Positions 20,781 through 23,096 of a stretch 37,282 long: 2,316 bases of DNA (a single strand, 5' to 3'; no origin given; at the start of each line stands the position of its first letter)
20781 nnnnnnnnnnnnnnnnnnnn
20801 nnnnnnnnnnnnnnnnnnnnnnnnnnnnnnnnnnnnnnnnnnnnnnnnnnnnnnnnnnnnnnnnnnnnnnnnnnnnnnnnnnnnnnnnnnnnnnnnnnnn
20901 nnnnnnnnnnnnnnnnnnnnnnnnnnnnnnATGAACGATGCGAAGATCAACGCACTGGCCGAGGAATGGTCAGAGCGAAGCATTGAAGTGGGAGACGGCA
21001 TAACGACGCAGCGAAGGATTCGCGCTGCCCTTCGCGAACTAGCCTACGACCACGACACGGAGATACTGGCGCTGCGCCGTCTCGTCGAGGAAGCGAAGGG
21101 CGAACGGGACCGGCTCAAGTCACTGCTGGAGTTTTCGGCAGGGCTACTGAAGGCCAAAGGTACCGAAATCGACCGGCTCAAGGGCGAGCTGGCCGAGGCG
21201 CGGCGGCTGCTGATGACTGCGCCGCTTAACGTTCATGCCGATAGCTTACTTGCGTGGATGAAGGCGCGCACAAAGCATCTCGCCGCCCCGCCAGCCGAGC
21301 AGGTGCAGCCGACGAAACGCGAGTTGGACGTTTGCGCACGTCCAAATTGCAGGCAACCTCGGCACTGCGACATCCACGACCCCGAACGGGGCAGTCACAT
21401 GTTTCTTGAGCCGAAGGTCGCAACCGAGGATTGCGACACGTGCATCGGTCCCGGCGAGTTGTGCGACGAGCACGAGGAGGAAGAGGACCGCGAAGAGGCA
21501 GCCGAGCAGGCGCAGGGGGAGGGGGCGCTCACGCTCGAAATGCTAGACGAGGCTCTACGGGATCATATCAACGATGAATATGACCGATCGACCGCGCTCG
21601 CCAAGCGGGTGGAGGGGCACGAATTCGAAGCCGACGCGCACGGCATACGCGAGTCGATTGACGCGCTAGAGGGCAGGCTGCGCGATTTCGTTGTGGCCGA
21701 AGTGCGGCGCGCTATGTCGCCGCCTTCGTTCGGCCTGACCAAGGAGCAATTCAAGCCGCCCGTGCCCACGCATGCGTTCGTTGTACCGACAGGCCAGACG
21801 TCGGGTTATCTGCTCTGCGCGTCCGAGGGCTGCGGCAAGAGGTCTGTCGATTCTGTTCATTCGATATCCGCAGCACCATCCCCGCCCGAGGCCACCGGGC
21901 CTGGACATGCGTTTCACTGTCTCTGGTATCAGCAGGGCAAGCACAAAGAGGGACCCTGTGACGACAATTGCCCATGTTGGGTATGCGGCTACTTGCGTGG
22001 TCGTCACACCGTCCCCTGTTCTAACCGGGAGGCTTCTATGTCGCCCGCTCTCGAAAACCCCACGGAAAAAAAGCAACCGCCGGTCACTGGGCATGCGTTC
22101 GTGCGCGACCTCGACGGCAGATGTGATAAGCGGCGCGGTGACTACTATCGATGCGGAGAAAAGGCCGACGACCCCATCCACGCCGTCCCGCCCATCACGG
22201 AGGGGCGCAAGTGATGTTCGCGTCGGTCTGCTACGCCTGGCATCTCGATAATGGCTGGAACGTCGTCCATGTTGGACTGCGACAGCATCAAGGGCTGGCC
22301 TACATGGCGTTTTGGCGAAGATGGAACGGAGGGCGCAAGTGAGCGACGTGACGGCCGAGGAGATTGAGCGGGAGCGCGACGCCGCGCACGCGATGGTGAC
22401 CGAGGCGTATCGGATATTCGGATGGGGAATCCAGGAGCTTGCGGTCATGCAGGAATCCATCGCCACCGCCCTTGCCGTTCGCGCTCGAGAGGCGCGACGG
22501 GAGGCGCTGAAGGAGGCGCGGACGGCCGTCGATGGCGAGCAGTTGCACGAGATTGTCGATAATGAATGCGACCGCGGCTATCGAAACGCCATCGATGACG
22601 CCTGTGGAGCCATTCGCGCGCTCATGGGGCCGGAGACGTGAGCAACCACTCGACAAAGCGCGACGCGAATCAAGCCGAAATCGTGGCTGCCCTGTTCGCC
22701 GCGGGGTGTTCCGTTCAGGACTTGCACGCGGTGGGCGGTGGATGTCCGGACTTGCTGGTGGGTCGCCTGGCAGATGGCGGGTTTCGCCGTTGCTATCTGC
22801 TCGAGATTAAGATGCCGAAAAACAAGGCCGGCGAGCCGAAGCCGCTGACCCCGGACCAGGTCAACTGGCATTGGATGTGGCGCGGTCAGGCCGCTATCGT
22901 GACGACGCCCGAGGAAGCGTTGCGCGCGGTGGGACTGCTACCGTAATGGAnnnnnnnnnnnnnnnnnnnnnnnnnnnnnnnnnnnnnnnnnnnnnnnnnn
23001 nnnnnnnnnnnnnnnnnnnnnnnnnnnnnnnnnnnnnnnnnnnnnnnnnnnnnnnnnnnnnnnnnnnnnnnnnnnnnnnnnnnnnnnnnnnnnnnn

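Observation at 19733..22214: Three consecutive early proteins built from a repeated Cys/His module ending in H-x-F-(V/L)-E-P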

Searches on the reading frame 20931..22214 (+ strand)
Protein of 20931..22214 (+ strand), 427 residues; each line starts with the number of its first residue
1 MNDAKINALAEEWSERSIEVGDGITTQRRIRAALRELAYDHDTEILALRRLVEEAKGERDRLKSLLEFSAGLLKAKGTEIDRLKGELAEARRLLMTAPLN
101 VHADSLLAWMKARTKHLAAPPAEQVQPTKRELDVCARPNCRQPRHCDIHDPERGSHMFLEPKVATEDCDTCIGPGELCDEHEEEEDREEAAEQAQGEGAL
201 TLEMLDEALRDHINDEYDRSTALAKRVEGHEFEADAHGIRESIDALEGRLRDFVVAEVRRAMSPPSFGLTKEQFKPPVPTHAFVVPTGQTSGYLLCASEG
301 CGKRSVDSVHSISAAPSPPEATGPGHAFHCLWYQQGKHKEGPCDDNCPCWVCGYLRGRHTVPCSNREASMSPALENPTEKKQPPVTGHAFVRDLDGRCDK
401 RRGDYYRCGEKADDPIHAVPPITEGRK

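Call 4: search_protein_families(library=pfam, proteins=[window:20931-22214:+], max_evalue=1)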
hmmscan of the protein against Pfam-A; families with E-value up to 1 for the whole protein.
window:20931-22214:+ (427 aa): 0 families

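Call 5: search_protein_families(library=phrogs, proteins=[window:20931-22214:+], max_evalue=0.1)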
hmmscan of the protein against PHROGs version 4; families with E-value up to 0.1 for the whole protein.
window:20931-22214:+ (427 aa): 1 family
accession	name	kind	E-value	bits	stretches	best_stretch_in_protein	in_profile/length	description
phrog_13882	-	unknown function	0.096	14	0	28-71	32-73/87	-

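Call 9: search_dna_similar(query=window:20931-22214:+, collection=phages, mode=protein, max_evalue=1)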
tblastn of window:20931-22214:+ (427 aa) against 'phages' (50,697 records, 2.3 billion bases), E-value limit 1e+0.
No match.

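Call 12: find_homologous_proteins(query=window:20931-22214:+, max_evalue=0.01)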
Query window:20931-22214:+ (427 aa): 25 proteins with E <= 0.01 among 8000 candidates.
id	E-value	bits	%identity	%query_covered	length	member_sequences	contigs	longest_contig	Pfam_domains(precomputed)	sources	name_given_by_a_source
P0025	2.7e-36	144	48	42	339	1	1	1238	-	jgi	jgi:hypothetical protein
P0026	2.2e-33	134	46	42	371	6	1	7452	-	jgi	jgi:ribosomal protein L37AE/L43A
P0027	7.8e-31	126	94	11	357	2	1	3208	-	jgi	jgi:hypothetical protein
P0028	5.8e-30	123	42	27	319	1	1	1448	-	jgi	jgi:hypothetical protein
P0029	1.3e-26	112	34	80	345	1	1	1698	-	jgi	jgi:hypothetical protein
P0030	2.5e-13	68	34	70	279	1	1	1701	-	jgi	jgi:hypothetical protein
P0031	3.4e-13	68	37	42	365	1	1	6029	-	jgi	jgi:hypothetical protein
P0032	4.3e-13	67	49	28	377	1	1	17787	-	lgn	-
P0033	9.2e-13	66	90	10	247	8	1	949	-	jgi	jgi:hypothetical protein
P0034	1.4e-12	66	31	74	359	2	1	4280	-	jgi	jgi:hypothetical protein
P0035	1.1e-11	63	42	31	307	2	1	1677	-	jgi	jgi:hypothetical protein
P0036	1.2e-11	63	33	80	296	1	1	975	-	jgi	jgi:hypothetical protein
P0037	3.4e-10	58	52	18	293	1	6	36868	-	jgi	jgi:hypothetical protein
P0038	1.0e-8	53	43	26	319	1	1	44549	-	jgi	jgi:hypothetical protein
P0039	2.5e-8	52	30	68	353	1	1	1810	-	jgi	jgi:hypothetical protein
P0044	2.2e-5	42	40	24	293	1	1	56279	-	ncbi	-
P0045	2.7e-5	42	43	18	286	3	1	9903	-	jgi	jgi:hypothetical protein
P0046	3.6e-5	41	30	75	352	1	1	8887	-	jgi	jgi:hypothetical protein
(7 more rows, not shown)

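Call 17: find_encoding_contigs(protein=P0044, flank=10000, max_places=3)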
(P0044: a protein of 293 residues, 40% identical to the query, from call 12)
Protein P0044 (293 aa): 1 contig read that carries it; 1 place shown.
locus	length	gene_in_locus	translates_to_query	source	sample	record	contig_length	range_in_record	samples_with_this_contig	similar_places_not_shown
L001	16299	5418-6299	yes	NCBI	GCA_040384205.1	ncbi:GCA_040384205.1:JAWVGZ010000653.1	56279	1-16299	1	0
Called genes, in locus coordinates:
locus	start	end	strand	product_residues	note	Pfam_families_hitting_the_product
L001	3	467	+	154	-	?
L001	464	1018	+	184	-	PF05063:MT-A70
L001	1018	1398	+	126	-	-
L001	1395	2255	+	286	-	-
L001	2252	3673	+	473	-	PF00772:DnaB, PF03796:DnaB_C, PF06745:ATPase (weak), PF13481:AAA_25 (weak)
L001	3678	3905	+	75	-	-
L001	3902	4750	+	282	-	-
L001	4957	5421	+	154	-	-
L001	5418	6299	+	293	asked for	-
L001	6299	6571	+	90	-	-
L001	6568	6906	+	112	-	-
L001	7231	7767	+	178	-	-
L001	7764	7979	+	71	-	-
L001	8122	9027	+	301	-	PF13524:Glyco_trans_1_2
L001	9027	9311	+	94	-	-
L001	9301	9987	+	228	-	-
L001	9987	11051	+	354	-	PF01041:DegT_DnrJ_EryC1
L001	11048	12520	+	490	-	PF08241:Methyltransf_11, PF08242:Methyltransf_12 (weak), PF13649:Methyltransf_25 (weak)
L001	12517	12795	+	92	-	-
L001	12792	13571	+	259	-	PF00535:Glycos_transf_2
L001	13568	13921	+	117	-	-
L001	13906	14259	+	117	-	-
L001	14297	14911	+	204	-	PF03592:Terminase_2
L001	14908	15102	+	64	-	-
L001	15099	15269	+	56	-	-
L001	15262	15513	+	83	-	-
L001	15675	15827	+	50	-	-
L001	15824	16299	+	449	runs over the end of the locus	-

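Call 18: find_encoding_contigs(protein=P0038, flank=10000, max_places=3)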
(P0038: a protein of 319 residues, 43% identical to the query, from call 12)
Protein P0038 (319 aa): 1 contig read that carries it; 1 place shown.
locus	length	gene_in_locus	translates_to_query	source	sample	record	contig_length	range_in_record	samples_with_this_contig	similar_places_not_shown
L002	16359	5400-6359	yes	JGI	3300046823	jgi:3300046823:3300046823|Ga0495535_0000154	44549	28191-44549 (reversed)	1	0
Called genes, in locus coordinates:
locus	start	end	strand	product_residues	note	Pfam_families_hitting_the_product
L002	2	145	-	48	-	?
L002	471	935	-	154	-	-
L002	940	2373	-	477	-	PF02739:5_3_exonuc_N, PF01367:5_3_exonuc, PF06420:Mgm101p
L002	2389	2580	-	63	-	-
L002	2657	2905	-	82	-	-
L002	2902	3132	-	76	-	-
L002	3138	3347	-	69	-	-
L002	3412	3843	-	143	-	-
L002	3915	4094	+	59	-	-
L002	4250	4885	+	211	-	-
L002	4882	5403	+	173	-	-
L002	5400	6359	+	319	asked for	-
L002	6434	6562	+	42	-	-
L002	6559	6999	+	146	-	-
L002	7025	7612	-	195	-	-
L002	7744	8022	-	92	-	-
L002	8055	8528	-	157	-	-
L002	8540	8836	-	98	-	-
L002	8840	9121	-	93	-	-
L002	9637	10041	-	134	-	-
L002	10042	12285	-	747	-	-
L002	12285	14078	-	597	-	-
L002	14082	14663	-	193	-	-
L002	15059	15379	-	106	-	-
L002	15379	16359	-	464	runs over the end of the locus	PF11134:Phage_stabilise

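Call 26: find_related_loci(query=A1, collection=viral_contigs, flank=6000)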
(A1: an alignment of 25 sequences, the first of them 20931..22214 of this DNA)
Query A1 (427 aa) in viral_contigs; peptide patterns used: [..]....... (x = any residue, [..] = any of these).
57 stretches matched a pattern; 2 encode a relative of the query (tblastn E <= 1e-3); 2 distinct loci.
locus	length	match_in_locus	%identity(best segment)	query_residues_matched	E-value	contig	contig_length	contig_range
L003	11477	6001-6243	52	49-126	3e-14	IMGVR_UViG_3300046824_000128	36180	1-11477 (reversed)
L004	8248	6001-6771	40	33-427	2e-8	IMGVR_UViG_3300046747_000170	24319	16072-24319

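Call 27: find_related_loci(query=A1, collection=genome_contigs, flank=6000)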
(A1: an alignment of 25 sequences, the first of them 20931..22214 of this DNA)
Query A1 (427 aa) in genome_contigs; peptide patterns used: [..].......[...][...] (x = any residue, [..] = any of these).
133 stretches matched a pattern, but none encodes a relative of the query by tblastn (E <= 1e-3).

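Call 28: find_related_loci(query=A1, collection=metagenome_contigs, flank=5000)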
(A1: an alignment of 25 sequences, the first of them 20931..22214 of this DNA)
Query A1 (427 aa) in metagenome_contigs; peptide patterns used: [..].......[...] (x = any residue, [..] = any of these).
600 stretches matched a pattern (row limit reached: there are more); 1 encode a relative of the query (tblastn E <= 1e-3); 1 distinct loci.
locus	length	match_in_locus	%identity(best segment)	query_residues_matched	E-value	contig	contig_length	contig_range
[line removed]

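Call 29: find_encoding_contigs(protein=P0037, flank=8000, max_places=2)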
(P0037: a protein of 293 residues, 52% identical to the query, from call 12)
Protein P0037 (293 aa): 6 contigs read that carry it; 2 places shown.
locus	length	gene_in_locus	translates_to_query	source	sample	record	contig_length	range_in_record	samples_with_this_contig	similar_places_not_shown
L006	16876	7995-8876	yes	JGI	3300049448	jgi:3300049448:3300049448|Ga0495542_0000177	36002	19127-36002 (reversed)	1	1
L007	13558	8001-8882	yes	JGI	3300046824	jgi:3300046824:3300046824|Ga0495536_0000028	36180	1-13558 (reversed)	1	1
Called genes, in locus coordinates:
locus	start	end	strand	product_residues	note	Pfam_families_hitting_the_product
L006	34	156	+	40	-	-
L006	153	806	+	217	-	-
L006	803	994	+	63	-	-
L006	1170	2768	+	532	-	PF00589:Phage_integrase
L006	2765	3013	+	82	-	-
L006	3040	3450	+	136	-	PF06147:DUF968 (weak)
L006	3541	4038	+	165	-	-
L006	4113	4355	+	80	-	-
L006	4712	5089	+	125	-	-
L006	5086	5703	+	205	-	PF20081:DUF6475 (weak)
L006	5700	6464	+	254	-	-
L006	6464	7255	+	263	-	-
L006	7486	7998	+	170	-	-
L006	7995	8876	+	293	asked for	-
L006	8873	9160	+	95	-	-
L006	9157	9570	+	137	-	-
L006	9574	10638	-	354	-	PF13472:Lipase_GDSL_2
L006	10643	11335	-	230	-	-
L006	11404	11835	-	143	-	-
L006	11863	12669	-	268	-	-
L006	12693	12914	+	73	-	-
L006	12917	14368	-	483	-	-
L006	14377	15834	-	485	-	-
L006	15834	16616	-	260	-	-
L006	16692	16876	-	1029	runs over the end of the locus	-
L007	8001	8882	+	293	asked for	-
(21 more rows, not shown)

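Call 30: find_encoding_contigs(protein=P0032, flank=8000, max_places=2)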
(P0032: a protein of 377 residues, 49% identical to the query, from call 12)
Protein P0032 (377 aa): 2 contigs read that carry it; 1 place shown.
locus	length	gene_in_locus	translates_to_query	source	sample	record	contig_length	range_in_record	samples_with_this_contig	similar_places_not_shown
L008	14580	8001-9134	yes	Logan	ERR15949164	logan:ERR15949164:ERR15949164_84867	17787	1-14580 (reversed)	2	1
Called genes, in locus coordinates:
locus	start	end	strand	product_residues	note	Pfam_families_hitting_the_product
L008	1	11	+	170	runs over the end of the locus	-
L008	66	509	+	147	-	-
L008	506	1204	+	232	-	-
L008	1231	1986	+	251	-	PF07505:DUF5131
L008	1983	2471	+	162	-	-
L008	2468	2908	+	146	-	-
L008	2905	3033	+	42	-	-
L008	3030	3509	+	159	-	-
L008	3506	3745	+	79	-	-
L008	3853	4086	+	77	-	-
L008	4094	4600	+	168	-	-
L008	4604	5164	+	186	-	-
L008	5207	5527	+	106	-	-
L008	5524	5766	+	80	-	-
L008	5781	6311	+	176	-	PF05063:MT-A70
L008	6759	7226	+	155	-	-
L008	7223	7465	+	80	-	-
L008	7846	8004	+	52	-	-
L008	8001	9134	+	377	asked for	-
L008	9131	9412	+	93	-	-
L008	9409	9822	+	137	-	-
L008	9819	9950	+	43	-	-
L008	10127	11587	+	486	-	PF02777:Sod_Fe_C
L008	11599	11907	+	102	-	-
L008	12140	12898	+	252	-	-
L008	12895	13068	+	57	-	-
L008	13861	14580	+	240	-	?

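Call 31: find_encoding_contigs(protein=P0045, flank=8000, max_places=2)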
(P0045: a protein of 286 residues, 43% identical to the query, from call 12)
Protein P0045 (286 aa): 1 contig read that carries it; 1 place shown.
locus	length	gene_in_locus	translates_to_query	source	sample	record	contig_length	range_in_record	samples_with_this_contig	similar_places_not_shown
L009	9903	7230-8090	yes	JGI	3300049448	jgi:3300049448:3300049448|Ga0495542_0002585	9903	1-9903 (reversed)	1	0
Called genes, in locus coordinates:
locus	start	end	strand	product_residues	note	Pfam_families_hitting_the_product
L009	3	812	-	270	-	?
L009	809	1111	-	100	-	PF19698:DUF6197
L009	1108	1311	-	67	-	-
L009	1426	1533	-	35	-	-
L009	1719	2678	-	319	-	PF00589:Phage_integrase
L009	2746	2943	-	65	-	-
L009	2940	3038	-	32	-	-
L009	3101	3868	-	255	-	PF12684:DUF3799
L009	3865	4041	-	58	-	-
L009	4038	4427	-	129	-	-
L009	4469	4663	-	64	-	-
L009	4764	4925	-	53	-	-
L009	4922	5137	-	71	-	-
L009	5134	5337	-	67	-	-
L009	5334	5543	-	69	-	-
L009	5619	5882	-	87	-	-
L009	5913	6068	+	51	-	-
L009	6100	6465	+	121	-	PF12961:DUF3850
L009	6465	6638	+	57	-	-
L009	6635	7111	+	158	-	-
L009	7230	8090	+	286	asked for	-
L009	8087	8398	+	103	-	-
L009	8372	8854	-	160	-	PF05257:CHAP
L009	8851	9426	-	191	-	-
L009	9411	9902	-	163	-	?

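Call 34: search_protein_families(library=ncbifam, proteins=[window:20931-22214:+], max_evalue=1)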
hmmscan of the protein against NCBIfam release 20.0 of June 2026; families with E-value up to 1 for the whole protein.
window:20931-22214:+ (427 aa): 1 family
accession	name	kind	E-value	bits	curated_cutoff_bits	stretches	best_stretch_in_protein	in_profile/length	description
NF006544.0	PRK09039.1-3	equivalog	0.026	14.1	362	1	37-94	75-132/343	peptidoglycan -binding protein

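Call 46: predict_structure(alignment_id=A1)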
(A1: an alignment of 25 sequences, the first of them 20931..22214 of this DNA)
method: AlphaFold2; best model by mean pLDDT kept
length: 427 residues; sequences in the alignment: 25
mean_pLDDT: 57.9   pTM: 0.30
mean pLDDT of the five models: 57.9, 56.4, 55.6, 54.5, 53.8
residues with pLDDT >= 90: 26; 70-90: 125; 50-70: 85; < 50: 191
segments of 3 or more residues with pLDDT < 50: 123-133, 143-147, 152-165, 195-197, 274-276, 279-427
pLDDT, mean of each block of 10 residues (from residue 1): 70 69 71 80 86 92 91 90 89 77 68 69 45 54 49 40 48 56 61 52 76 80 79 67 78 85 64 51 42 39 38 40 35 38 40 31 30 33 33 32 35 40 37
secondary structure, 60 per line:
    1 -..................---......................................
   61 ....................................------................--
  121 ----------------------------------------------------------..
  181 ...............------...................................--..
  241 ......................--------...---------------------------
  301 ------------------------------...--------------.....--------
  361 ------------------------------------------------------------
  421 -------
elements in order: H2-19 H23-96 H103-118 H179-195 H202-236 H239-262 H348-352

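Call 67: find_encoding_contigs(protein=P0046, flank=8000, max_places=2)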
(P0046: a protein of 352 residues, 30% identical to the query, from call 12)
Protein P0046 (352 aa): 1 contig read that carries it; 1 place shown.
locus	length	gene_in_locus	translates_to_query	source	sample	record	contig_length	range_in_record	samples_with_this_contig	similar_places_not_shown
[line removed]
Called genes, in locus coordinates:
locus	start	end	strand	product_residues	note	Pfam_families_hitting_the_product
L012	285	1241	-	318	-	PF00589:Phage_integrase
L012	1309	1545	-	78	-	-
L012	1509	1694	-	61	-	PF27659:CHP02642 (weak)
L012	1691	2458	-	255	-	PF12684:DUF3799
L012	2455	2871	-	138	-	-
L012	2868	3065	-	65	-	-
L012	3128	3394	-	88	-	-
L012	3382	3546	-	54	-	-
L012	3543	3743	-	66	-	-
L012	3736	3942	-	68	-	-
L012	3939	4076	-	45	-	-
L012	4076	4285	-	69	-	-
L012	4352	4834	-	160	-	-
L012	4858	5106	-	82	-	-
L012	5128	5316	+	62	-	-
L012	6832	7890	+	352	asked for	-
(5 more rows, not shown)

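Call 68: search_solved_structures(query=A1, max_evalue=1)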
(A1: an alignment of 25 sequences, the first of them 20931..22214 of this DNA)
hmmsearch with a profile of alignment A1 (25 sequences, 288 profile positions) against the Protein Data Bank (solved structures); distinct sequences matched with E-value up to 1: 2.
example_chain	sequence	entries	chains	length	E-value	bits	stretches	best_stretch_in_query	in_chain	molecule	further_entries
5aps_A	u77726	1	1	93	0.47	13.1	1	13-91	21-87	GENERAL CONTROL PROTEIN GCN4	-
8j0s_d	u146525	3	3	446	0.84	12.2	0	18-125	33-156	Multifunctional fusion protein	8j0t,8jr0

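Call 70: search_protein_families(library=padloc, proteins=[window:20931-22214:+], max_evalue=0.1)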
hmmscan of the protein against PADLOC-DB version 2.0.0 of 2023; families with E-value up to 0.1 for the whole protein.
window:20931-22214:+ (427 aa): 0 families

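Call 73: find_encoding_contigs(protein=P0031, flank=6000, max_places=2)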
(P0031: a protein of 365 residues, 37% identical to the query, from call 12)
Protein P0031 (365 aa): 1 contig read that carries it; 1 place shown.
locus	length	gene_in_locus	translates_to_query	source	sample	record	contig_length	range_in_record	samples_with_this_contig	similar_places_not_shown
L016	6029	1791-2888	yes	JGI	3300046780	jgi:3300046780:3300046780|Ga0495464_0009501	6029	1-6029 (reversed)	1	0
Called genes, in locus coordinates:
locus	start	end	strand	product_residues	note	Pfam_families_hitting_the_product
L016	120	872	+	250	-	-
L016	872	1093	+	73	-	-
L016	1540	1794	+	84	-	-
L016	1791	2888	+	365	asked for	-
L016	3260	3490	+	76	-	-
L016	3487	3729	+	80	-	-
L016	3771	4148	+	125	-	PF06356:DUF1064 (faint)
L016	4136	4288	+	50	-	-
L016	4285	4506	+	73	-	-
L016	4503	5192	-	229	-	-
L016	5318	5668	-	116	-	-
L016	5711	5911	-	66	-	-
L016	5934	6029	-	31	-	?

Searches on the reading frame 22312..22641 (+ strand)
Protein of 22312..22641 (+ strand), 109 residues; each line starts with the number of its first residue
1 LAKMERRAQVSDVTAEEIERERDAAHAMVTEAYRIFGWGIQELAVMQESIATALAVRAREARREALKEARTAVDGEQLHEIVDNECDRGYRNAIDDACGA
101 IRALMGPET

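Call 4: search_protein_families(library=pfam, proteins=[window:22312-22641:+], max_evalue=1)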
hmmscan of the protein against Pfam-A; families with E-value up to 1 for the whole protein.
window:22312-22641:+ (109 aa): 1 family
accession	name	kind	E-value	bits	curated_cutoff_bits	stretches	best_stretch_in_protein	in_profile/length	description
PF03726.19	PNPase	-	0.04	14.8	24.6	1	45-101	9-61/81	Polyribonucleotide nucleotidyltransferase, RNA binding domain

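Call 5: search_protein_families(library=phrogs, proteins=[window:22312-22641:+], max_evalue=0.1)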
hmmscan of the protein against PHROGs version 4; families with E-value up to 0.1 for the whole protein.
window:22312-22641:+ (109 aa): 0 families

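Call 34: search_protein_families(library=ncbifam, proteins=[window:22312-22641:+], max_evalue=1)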
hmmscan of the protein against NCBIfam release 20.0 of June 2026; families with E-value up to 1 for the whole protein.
window:22312-22641:+ (109 aa): 3 families
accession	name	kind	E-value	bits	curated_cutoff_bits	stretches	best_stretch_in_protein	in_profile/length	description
NF003982.0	PRK05471.1-1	equivalog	0.024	14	441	1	50-93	16-59/262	CDP-diacylglycerol diphosphatase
TIGR02857.1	CydD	equivalog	0.067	12.1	435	1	20-96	382-454/529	thiol reductant ABC exporter subunit CydD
TIGR02555.1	OrgA_MxiK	equivalog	0.17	11.6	118.6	1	10-58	95-143/185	type III secretion apparatus protein OrgA/MxiK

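Call 70: search_protein_families(library=padloc, proteins=[window:22312-22641:+], max_evalue=0.1)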
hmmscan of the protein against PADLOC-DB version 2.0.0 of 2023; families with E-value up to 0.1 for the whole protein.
window:22312-22641:+ (109 aa): 0 families

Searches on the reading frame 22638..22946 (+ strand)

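Call 4: search_protein_families(library=pfam, proteins=[window:22638-22946:+], max_evalue=1)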
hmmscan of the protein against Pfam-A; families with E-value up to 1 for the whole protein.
window:22638-22946:+ (102 aa): 1 family
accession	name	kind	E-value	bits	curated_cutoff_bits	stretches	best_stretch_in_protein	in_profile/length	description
PF08774.17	VRR_NUC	-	0.028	14.9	23.8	1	20-78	46-99/116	VRR-NUC domain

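Call 5: search_protein_families(library=phrogs, proteins=[window:22638-22946:+], max_evalue=0.1)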
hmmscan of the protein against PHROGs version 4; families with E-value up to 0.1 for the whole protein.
window:22638-22946:+ (102 aa): 2 families
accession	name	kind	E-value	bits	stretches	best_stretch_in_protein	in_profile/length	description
phrog_93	-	DNA, RNA and nucleotide metabolism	1.8e-05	24.6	1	11-97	357-437/613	endonuclease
phrog_5702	-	DNA, RNA and nucleotide metabolism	0.0095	16.9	1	35-88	6-50/70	Holliday junction resolvase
